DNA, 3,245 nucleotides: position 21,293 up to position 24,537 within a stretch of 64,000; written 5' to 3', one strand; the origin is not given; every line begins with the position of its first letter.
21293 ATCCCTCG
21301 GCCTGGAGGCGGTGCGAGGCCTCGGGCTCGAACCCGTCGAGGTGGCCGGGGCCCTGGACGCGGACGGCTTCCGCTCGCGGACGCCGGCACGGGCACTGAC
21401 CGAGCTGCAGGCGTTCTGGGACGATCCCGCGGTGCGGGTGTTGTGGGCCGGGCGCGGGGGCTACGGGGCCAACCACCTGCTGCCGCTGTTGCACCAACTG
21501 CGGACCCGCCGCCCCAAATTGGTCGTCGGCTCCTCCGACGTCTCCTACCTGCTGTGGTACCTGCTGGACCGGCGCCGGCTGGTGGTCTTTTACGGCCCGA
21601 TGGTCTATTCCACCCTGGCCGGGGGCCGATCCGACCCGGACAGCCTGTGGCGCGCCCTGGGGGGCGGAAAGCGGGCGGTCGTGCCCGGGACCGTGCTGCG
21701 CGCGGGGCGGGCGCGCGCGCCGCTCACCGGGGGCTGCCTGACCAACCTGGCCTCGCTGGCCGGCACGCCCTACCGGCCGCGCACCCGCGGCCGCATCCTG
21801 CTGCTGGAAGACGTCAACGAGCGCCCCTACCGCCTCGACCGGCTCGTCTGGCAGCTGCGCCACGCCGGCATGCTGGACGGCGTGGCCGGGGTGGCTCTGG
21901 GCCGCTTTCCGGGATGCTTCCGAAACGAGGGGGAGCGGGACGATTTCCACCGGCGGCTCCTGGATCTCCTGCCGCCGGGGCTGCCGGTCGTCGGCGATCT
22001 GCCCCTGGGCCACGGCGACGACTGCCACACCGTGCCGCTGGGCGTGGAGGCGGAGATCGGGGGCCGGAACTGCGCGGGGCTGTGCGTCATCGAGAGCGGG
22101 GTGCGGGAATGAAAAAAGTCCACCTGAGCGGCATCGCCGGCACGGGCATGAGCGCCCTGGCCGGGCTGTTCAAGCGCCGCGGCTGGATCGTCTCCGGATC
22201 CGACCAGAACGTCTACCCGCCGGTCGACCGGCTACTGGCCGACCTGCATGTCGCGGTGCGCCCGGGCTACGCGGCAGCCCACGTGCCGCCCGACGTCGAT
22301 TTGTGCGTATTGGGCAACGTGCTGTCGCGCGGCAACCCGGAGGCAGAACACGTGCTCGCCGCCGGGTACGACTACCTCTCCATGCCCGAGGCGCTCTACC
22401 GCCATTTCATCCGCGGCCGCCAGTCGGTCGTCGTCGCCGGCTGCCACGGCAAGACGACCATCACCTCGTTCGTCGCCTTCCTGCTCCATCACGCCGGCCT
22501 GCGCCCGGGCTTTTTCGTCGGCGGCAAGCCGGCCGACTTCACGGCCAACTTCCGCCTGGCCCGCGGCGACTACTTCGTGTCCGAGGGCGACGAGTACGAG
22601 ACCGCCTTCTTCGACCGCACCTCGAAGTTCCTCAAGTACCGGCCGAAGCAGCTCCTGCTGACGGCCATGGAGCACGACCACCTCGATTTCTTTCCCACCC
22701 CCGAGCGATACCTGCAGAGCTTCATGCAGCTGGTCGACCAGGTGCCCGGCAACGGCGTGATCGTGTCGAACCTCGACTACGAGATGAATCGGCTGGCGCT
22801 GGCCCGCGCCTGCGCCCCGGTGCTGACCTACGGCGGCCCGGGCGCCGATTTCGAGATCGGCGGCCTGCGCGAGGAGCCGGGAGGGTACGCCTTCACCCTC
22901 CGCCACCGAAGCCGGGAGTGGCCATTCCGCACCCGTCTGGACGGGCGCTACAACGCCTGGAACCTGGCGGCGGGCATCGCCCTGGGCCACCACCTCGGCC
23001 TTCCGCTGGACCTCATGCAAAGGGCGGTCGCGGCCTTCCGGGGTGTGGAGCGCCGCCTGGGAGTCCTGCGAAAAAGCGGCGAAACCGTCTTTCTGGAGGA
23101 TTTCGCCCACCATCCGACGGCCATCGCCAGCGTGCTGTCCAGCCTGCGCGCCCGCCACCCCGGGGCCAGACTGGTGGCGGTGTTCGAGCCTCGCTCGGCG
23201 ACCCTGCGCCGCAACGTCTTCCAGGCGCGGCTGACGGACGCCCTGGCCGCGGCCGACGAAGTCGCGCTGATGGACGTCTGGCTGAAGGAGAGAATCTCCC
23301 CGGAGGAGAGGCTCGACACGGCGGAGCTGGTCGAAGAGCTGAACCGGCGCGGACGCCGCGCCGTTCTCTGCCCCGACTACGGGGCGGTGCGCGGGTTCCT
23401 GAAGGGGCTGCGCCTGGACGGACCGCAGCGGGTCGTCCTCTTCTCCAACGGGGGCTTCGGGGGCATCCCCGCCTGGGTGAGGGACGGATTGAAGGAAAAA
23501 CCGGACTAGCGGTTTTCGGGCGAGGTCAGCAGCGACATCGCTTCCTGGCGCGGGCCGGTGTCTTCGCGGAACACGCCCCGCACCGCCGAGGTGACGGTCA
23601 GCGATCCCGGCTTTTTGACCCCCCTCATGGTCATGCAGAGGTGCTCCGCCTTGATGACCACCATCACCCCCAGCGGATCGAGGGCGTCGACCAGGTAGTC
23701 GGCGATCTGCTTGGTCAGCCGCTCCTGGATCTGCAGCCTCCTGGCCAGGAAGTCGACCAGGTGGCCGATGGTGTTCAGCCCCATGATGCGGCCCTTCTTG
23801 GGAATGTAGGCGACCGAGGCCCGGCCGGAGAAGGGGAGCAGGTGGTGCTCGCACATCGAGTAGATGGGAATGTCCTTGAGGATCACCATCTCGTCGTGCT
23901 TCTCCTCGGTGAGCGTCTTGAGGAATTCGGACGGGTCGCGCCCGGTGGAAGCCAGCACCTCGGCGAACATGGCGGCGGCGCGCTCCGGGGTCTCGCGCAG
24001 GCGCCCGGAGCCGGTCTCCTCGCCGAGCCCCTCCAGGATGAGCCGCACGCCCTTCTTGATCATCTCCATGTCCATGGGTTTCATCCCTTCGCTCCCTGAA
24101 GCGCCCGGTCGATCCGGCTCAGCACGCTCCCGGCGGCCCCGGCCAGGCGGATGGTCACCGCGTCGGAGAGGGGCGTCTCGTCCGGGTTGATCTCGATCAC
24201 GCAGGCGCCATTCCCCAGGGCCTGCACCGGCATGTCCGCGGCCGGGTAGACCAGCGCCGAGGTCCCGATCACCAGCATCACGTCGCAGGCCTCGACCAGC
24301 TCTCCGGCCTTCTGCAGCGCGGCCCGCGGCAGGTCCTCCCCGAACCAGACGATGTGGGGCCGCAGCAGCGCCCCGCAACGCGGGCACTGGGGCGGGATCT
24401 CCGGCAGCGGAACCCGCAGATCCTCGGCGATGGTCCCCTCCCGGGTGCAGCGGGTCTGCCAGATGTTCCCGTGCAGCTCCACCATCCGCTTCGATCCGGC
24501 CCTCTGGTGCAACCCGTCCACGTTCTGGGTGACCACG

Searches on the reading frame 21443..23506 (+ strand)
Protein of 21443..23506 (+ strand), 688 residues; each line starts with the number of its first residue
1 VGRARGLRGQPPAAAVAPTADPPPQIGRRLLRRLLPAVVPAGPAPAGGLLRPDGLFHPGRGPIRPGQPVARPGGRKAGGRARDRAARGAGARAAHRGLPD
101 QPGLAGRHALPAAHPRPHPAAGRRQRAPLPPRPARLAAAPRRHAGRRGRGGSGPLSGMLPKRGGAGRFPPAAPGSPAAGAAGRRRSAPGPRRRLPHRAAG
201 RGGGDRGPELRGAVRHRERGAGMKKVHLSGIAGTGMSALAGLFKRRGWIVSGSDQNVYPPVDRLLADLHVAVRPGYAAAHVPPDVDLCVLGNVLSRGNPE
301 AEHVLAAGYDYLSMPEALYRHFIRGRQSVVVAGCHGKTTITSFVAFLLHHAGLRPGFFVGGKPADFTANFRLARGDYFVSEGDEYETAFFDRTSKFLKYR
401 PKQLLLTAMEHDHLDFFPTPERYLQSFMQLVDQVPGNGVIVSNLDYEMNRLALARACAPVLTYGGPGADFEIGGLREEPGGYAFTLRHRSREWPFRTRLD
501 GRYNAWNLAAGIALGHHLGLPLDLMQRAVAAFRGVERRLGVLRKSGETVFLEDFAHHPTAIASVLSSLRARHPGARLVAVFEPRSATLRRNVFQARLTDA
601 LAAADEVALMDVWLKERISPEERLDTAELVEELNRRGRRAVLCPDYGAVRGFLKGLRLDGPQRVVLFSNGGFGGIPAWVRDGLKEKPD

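Call 45: search_protein_families(library=pfam, proteins=[window:21443-23506:+], max_evalue=0.00001)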
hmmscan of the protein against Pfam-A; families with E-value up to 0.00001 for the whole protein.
window:21443-23506:+ (688 aa): 3 families
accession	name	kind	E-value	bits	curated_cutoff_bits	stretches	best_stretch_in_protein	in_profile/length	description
PF08245.18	Mur_ligase_M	-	3e-20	73.5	24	1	331-514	1-199/200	Mur ligase middle domain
PF01225.30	Mur_ligase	-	8.9e-13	48.9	21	1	225-321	1-90/95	Mur ligase family, catalytic domain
PF02875.26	Mur_ligase_C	-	1.2e-09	39.5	28.4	1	537-648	1-106/127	Mur ligase, glutamate ligase domain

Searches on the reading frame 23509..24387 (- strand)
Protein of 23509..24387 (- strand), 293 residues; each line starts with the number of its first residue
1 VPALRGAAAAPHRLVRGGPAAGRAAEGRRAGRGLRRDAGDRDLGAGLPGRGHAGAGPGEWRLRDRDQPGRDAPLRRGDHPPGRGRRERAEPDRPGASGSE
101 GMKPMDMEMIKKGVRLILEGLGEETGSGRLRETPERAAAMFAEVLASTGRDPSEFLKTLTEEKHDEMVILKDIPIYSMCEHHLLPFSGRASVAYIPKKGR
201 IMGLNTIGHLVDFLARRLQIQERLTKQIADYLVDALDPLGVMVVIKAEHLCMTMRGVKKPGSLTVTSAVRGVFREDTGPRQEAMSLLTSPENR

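Call 45: search_protein_families(library=pfam, proteins=[window:23509-24387:-], max_evalue=0.00001)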
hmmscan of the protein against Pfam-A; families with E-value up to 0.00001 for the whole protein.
window:23509-24387:- (293 aa): 1 family
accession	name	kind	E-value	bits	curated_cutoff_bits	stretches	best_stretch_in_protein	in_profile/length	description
PF01227.27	GTP_cyclohydroI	-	7.2e-66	221.5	27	1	110-287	1-178/179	GTP cyclohydrolase I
